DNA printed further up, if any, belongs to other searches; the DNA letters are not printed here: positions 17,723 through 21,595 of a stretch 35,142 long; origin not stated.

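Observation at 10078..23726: Atypical 13.6-kb sugar-ABC cassette: giant binding protein, two permease pairs, and three non-transporter envelope proteins between them, with no ATPase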

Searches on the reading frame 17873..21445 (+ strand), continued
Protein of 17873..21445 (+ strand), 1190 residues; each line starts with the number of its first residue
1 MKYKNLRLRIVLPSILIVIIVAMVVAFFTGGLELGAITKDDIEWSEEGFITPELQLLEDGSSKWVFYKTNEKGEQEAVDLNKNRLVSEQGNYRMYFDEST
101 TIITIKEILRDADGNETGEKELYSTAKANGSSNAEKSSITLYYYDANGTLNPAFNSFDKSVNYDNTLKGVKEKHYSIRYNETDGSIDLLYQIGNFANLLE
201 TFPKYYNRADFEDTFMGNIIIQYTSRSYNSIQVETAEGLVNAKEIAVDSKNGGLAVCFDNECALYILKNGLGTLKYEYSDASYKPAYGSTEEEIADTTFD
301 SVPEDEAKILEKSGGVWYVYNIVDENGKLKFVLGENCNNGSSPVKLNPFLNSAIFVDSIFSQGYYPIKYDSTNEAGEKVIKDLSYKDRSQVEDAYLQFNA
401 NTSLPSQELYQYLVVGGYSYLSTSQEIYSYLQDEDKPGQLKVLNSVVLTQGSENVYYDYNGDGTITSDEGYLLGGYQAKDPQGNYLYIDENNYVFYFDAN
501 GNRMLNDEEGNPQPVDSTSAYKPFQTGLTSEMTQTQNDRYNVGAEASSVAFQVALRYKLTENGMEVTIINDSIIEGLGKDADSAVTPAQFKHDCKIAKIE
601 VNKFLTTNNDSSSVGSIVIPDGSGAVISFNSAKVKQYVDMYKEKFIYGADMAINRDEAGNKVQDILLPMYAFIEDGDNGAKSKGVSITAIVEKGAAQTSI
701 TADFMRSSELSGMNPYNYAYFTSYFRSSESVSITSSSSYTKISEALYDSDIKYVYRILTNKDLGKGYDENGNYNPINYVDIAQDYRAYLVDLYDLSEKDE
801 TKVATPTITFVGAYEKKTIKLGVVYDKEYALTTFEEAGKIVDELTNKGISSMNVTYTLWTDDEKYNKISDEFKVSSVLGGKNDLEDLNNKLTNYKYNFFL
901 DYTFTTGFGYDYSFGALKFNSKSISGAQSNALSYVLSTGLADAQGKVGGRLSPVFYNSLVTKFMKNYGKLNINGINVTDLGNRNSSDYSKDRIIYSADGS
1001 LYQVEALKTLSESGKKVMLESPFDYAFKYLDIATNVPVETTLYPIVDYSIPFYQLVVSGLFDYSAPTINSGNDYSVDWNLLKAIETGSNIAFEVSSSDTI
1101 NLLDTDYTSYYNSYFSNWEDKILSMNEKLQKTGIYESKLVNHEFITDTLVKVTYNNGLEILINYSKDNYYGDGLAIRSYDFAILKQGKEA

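Call 38: predict_structure(alignment_id=A1)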
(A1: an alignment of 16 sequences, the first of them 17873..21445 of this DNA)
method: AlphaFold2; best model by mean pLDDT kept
length: 1190 residues; sequences in the alignment: 16
mean_pLDDT: 75.4   pTM: 0.70
mean pLDDT of the five models: 75.4, 74.9, 71.8, 71.6, 66.1
residues with pLDDT >= 90: 244; 70-90: 598; 50-70: 197; < 50: 151
segments of 3 or more residues with pLDDT < 50: 1-6, 24-32, 286-295, 632-638, 648-662, 678-681, 707-713, 819-829, 861-877, 907-949, 1041-1049, 1103-1106
pLDDT, mean of each block of 10 residues (from residue 1): 49 66 46 60 87 71 79 78 92 93 92 85 88 89 85 92 78 92 91 81 87 88 74 82 82 87 94 86 50 62 88 88 83 86 85 73 84 84 85 85 61 70 83 74 72 77 75 80 88 89 88 86 82 84 71 95 92 88 78 88 79 73 60 48 52 42 66 66 77 72 58 62 72 52 71 91 80 81 91 81 88 56 43 85 93 79 39 47 85 91 55 30 21 29 36 73 74 80 58 67 86 88 84 76 42 84 83 75 89 80 50 82 92 88 82 91 89 82 81
secondary structure, 60 per line:
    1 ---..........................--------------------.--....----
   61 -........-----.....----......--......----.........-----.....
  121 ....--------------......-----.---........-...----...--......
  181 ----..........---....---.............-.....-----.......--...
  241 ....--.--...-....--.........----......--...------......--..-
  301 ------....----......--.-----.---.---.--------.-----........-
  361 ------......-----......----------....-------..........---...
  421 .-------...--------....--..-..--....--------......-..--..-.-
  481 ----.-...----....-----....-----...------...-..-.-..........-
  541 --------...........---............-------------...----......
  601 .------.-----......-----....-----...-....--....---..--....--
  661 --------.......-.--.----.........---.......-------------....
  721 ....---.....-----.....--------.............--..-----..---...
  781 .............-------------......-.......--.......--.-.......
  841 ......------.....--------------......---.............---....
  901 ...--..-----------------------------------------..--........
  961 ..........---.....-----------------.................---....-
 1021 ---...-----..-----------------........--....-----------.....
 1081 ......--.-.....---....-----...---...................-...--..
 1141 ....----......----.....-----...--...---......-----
elements in order (helices of 4 or more, strands of 3 or more residues): H4-29 E53-56 E62-69 E75-79 E84-89 E92-97 E102-110 E116-124 E139-144 H156-161 E163-165 E170-172 E175-180 E185-194 H198-201 E205-207 H208-216 E219-223 E229-235 E238-244 E254-257 H260-268 E273-278 H290-295 H307-310 E315-320 H352-359 E367-372 E378-383 E394-397 H405-413 E418-421 E440-443 E453-456 E487-489 E494-497 E503-506 E512-514 E521-523 H530-539 E549-559 E563-574 E595-601 E614-619 E625-628 H638-641 E644-647 H655-658 E669-675 E685-693 E697-703 E717-724 E728-732 E738-742 E751-759 H760-763 H778-793 E807-812 E814-820 E823-829 H834-846 E853-857 E872-877 H881-893 E897-903 H953-970 E974-978 H996-1012 E1016-1019 H1051-1057 E1061-1064 H1076-1086 E1091-1095 H1099-1102 H1115-1132 E1139-1144 E1149-1154 E1159-1163 E1169-1171 E1174-1176 E1180-1185

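Call 40: fold_search(model_id=the predicted structure, library=pdb)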
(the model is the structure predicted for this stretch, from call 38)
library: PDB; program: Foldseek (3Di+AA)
matches with E <= 10: 1430; with E <= 0.001: 393
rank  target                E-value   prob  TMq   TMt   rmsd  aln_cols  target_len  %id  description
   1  5opq_D                1.7e-23  1.00  0.34  0.58  16.3       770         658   13  A 3,6-anhydro-D-galactosidase produced by Zobellia galactanivorans. This is an exo-lytic enzyme that hydrolyzes termin (released 2017-11-29)
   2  5opq_A                3.8e-23  1.00  0.34  0.58  16.4       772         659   12  A 3,6-anhydro-D-galactosidase produced by Zobellia galactanivorans. This is an exo-lytic enzyme that hydrolyzes termin (released 2017-11-29)
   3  8rzk_A                5.2e-23  1.00  0.34  0.58  14.8       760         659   12  The Michaelis complex of ZgGH129 D486N from Zobellia galactanivorans with neo-b/k-oligo-carrageenan tetrasaccharide (b (released 2024-07-31)
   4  5wzr_A                4.7e-20  1.00  0.32  0.55   8.5       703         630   12  Alpha-N-acetylgalactosaminidase NagBb from Bifidobacterium bifidum - Gal-NHAc-DNJ complex (released 2017-06-07)
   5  5wzn_A                9.4e-20  1.00  0.32  0.56   8.3       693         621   12  Alpha-N-acetylgalactosaminidase NagBb from Bifidobacterium bifidum - GalNAc complex (released 2017-06-07)
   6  5wzq_A                2.0e-19  1.00  0.33  0.59   7.6       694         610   11  Alpha-N-acetylgalactosaminidase NagBb from Bifidobacterium bifidum - quadruple mutant (released 2017-06-07)
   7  5wzp_B                2.3e-19  1.00  0.32  0.58   7.7       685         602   12  Alpha-N-acetylgalactosaminidase NagBb from Bifidobacterium bifidum - ligand free (released 2017-06-07)
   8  5wzr_B                6.5e-19  1.00  0.32  0.56   7.8       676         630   12  Alpha-N-acetylgalactosaminidase NagBb from Bifidobacterium bifidum - Gal-NHAc-DNJ complex (released 2017-06-07)
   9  5wzq_B                7.6e-19  1.00  0.32  0.58  14.1       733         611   12  Alpha-N-acetylgalactosaminidase NagBb from Bifidobacterium bifidum - quadruple mutant (released 2017-06-07)
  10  5wzp_A                9.0e-19  1.00  0.31  0.56   8.1       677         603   12  Alpha-N-acetylgalactosaminidase NagBb from Bifidobacterium bifidum - ligand free (released 2017-06-07)
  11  5wzn_B                6.9e-18  1.00  0.32  0.56  14.4       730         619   11  Alpha-N-acetylgalactosaminidase NagBb from Bifidobacterium bifidum - GalNAc complex (released 2017-06-07)
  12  8a1a_A                1.4e-14  1.00  0.27  0.24  16.4       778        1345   10  Structure of a leucinostatin derivative determined by host lattice display : L1F11V1 construct (released 2022-12-07)
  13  6sh9_B                2.5e-14  1.00  0.26  0.24  16.4       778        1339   11  EngBF DARPin Fusion 4b D12 (released 2019-11-06)
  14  6qev_B                3.8e-14  1.00  0.28  0.25  17.3       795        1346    9  EngBF DARPin Fusion 4b B6 (released 2019-11-06)
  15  6qfk_A                4.1e-14  1.00  0.27  0.24  16.2       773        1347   10  EngBF DARPin Fusion 4b G10 (released 2019-11-06)
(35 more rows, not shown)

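Call 41: search_protein_families(library=pfam, alignment_id=A1, max_evalue=10)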
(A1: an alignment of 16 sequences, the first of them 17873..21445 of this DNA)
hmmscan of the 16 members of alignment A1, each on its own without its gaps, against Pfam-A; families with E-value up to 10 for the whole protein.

A. member 1, window:17873-21445:+ (1190 aa): 4 families
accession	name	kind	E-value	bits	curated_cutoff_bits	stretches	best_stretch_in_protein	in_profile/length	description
PF18952.6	DUF5696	-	2.4e-122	409.9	25.6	1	533-1181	4-612/612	Family of unknown function (DUF5696)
PF10584.14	Proteasome_A_N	-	0.045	13.9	27.7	1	994-1005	7-18/23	Proteasome subunit A N-terminal signature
PF13202.12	EF-hand_5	-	0.12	12.3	25.9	1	457-469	8-20/25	EF hand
PF00036.39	EF-hand_1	-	0.84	9.8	25.4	1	457-469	9-21/29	EF hand domain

B. families by the number of members that match (of 16 scanned): 15 families
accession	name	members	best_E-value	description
PF18952.6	DUF5696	16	5.1e-129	Family of unknown function (DUF5696)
PF13202.12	EF-hand_5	9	0.078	EF hand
PF00036.39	EF-hand_1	3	0.84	EF hand domain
PF18565.7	Glyco_hydro2_C5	2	0.19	Glycoside hydrolase family 2 C-terminal domain 5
PF20792.2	VCD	1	0.0093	VopL C-terminal dimerization domain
PF17250.7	NDUFB11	1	0.033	NADH-ubiquinone oxidoreductase 11 kDa subunit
PF10584.14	Proteasome_A_N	1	0.045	Proteasome subunit A N-terminal signature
PF00708.24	Acylphosphatase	1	0.089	Acylphosphatase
PF10819.13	DUF2564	1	0.14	Protein of unknown function (DUF2564)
PF23906.1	DUF7248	1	0.17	Family of unknown function (DUF7248)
PF01395.27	PBP_GOBP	1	0.25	PBP/GOBP family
PF03451.21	HELP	1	0.63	HELP motif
PF23237.1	HYR_4C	1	2.9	HYR-like domain with 4 cysteines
PF01473.26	Choline_bind_1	1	5.2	Putative cell wall binding repeat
PF13405.12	EF-hand_6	1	6.2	EF-hand domain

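Call 42: search_protein_families(library=pfam, proteins=[L047:15586-16917:+, L047:16922-18562:+, L047:18632-20026:+, L047:20048-21205:+, L049:15517-17055:+, L049:17388-19067:+, L043:14304-15332:+, L043:15380-18148:+, L043:20456-22138:+, L032:17396-18670:+], max_evalue=0.001)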
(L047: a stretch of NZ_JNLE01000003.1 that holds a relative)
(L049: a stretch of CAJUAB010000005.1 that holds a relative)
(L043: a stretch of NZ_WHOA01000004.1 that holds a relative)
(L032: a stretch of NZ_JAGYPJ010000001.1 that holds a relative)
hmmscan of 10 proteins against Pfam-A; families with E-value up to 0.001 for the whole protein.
L047:15586-16917:+ (443 aa): 1 family
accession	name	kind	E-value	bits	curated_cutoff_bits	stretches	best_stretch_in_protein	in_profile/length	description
PF00331.26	Glyco_hydro_10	-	1.4e-89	300.8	22.1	1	98-436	2-310/311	Glycosyl hydrolase family 10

L047:16922-18562:+ (546 aa): 2 families
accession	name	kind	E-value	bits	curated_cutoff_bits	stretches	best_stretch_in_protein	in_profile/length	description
PF04616.20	Glyco_hydro_43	-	1.9e-93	313.4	32.2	1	32-318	2-288/288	Glycosyl hydrolases family 43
PF17851.8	GH43_C2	-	1.2e-26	94.1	22.7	1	359-543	15-201/203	Beta xylosidase C-terminal Concanavalin A-like domain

L047:18632-20026:+ (464 aa): 2 families
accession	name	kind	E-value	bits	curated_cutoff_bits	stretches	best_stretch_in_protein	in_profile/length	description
PF13472.12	Lipase_GDSL_2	-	3.3e-13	51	32.9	1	120-288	2-178/178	GDSL-like Lipase/Acylhydrolase family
PF00657.28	Lipase_GDSL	-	1.3e-05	25.9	23.6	0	119-204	3-93/208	GDSL-like Lipase/Acylhydrolase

L047:20048-21205:+ (385 aa): 1 family
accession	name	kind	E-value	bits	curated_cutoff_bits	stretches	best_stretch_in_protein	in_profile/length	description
PF01270.23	Glyco_hydro_8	-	1.9e-21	76.9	24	1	62-320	39-286/341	Glycosyl hydrolases family 8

L049:15517-17055:+ (512 aa): 2 families
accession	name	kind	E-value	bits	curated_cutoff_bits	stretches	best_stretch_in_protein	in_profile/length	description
PF00295.23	Glyco_hydro_28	-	3e-13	50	22.9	1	262-489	95-308/324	Glycosyl hydrolases family 28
PF13229.12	Beta_helix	-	0.00014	22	25.9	1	258-337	46-124/158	Right handed beta helix region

L049:17388-19067:+ (559 aa): 3 families
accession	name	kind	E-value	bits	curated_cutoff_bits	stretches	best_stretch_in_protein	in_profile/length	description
PF00331.26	Glyco_hydro_10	-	4e-66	223.8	22.1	1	60-395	9-310/311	Glycosyl hydrolase family 10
PF14200.12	RicinB_lectin_2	-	1.4e-21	77.4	25.6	2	415-492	11-89/89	Ricin-type beta-trefoil lectin domain-like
PF00652.28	Ricin_B_lectin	-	1e-11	45.5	29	1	418-552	2-126/126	Ricin-type beta-trefoil lectin domain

L043:14304-15332:+ (342 aa): 1 family
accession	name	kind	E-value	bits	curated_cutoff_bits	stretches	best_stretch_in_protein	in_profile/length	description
PF00728.28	Glyco_hydro_20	-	5.5e-12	46.1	22.3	1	53-229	68-228/348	Glycosyl hydrolase family 20, catalytic domain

L043:15380-18148:+ (922 aa): 5 families
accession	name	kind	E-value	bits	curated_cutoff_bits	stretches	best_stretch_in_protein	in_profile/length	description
PF18438.7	Glyco_hydro_38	-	3.4e-40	137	28.4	1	404-513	2-110/111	Glycosyl hydrolases family 38 C-terminal domain 1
PF01074.27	Glyco_hydro_38N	-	3.3e-31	109.1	25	1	6-271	1-257/270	Glycosyl hydrolases family 38 N-terminal domain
PF07748.19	Glyco_hydro_38C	-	2e-14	54.7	25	1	534-761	1-200/206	Glycosyl hydrolases family 38 C-terminal domain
PF17677.7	Glyco_hydro38C2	-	2.5e-14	53.6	22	1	845-917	2-72/72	Glycosyl hydrolases family 38 C-terminal beta sandwich domain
PF09261.16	Alpha-mann_mid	-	1.3e-13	51.3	31.1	1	297-387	5-94/96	Alpha mannosidase middle domain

L043:20456-22138:+ (560 aa): 0 families

L032:17396-18670:+ (424 aa): 5 families
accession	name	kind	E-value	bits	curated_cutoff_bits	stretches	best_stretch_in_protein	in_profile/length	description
PF22725.1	GFO_IDH_MocA_C3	-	8.5e-30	103.7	27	1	171-296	1-123/124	GFO/IDH/MocA C-terminal domain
PF02894.22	GFO_IDH_MocA_C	-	2.3e-23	83.6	22.9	1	175-388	1-218/218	Oxidoreductase family, C-terminal alpha/beta domain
PF01408.29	GFO_IDH_MocA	-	2.3e-20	73.9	24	1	41-161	1-118/120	Oxidoreductase family, NAD-binding Rossmann fold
PF03807.23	F420_oxidored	-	0.00023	22.1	21.6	1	42-123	1-77/94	NADP oxidoreductase coenzyme F420-dependent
PF22685.1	Gal80p_C-like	-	0.00083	20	29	0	169-245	1-77/152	Gal80p, C-terminal domain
